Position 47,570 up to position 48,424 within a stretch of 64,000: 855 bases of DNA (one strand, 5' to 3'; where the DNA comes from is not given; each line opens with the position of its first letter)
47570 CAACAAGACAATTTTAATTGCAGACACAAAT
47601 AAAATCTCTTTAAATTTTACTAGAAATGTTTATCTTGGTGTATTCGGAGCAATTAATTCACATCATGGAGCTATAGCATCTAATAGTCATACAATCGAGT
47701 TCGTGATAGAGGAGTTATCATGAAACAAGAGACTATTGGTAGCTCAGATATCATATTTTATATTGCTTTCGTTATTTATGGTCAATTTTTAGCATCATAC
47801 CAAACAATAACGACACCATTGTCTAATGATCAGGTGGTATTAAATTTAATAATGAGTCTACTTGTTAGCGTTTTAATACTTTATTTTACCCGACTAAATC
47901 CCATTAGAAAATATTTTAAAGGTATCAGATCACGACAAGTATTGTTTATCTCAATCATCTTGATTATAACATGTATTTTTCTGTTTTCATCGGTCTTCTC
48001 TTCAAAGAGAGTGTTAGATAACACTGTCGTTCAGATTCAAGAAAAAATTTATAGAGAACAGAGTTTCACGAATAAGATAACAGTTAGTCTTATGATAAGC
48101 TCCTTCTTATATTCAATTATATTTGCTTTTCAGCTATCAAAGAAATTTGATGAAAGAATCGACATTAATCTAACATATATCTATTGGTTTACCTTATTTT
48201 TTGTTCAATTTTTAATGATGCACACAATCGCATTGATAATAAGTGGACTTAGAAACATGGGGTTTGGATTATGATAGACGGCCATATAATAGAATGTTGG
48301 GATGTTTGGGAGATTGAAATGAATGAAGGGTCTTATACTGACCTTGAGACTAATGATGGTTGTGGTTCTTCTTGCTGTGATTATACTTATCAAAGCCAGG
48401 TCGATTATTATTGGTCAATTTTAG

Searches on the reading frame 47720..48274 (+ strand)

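Call 10: search_protein_families(library=pfam, proteins=[window:47720-48274:+], max_evalue=0.0001)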
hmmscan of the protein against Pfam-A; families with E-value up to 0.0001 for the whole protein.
window:47720-48274:+ (184 aa): 0 families

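Call 50: search_protein_families(library=pfam, proteins=[window:47720-48274:+], max_evalue=1)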
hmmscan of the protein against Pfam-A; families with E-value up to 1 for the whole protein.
window:47720-48274:+ (184 aa): 4 families
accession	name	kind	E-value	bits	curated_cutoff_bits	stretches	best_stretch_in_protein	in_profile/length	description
PF13239.11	2TM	-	0.034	14.6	24.8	1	107-171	4-57/79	2TM domain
PF04143.19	Sulf_transp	-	0.073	13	27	1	82-178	91-190/310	Sulphur transport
PF17537.7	DUF5455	-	0.17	12.9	25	1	15-96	7-88/102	Family of unknown function (DUF5455)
PF17158.10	MASE4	-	0.2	11.5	28.4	0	12-163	51-194/239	Membrane-associated sensor, integral membrane domain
